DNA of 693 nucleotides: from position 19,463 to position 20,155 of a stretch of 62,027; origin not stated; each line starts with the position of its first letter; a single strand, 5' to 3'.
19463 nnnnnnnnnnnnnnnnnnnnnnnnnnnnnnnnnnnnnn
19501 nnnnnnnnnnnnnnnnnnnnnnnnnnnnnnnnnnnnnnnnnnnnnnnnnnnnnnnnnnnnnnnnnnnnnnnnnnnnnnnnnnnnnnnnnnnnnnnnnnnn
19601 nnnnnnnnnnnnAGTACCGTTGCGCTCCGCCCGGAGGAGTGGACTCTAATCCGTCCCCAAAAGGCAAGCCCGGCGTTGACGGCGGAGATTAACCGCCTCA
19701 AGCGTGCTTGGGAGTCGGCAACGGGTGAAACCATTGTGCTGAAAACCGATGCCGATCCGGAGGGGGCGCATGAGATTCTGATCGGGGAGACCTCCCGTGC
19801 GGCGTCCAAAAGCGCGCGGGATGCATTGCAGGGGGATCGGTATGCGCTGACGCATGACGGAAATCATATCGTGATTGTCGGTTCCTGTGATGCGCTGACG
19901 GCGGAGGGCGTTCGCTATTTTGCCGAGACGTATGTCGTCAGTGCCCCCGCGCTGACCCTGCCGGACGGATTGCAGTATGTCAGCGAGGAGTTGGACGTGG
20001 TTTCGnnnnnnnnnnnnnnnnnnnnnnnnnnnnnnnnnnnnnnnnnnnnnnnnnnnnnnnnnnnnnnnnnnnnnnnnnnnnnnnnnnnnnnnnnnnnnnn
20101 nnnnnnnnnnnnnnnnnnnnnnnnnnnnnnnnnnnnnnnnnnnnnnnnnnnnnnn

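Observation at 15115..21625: Surface module A: SGNH hydrolase, GLUG pair split by a micro-ORF, and an EILIGxT/MBL lipoprotein; it has a paralogous twin at 39.0-46.3 kb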

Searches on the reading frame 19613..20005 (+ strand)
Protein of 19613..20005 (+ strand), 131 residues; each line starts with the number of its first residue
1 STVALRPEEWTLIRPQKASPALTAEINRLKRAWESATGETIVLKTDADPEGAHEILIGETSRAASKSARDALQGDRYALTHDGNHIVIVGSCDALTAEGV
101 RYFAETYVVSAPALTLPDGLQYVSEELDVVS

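Call 82: search_solved_structures(query=A8, max_evalue=10)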
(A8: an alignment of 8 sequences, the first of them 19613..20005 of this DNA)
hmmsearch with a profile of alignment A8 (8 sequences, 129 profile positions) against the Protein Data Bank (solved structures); distinct sequences matched with E-value up to 10: 13.
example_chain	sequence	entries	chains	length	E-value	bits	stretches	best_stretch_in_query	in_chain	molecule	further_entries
2wzi_A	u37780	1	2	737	0.49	13.4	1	77-111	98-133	O-GLCNACASE BT_4395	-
2wzh_A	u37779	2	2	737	0.52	13.3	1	77-111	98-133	O-GLCNACASE BT_4395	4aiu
2vvn_A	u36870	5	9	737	0.54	13.3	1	77-111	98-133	O-GLCNACASE BT_4395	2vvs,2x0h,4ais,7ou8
9lr5_A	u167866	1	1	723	0.6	13.2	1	77-111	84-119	O-GlcNAcase BT_4395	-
2chn_A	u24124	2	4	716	0.64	13.1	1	77-111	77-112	GLUCOSAMINIDASE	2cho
2j4g_A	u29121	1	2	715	0.64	13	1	77-111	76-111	HYALURONOGLUCOSAMINIDASE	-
2j47_A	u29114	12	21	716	0.65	13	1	77-111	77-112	GLUCOSAMINIDASE | O-GLCNACASE BT_4395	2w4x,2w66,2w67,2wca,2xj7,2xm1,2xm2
2jiw_A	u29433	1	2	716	0.65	13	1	77-111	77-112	O-GLCNACASE BT_4395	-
7k41_A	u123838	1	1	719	0.65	13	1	77-111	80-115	O-GlcNAcase BT_4395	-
5mi4_A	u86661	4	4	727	0.67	13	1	77-111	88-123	O-GlcNAcase BT_4395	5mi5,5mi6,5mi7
5abf_B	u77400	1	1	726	0.67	13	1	77-111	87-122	O-GLCNACASE BT_4395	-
5abe_A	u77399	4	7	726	0.67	13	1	77-111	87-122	O-GLCNACASE BT_4395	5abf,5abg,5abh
2gno_A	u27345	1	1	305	0.86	12.6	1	80-112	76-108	DNA polymerase III, gamma subunit-related protein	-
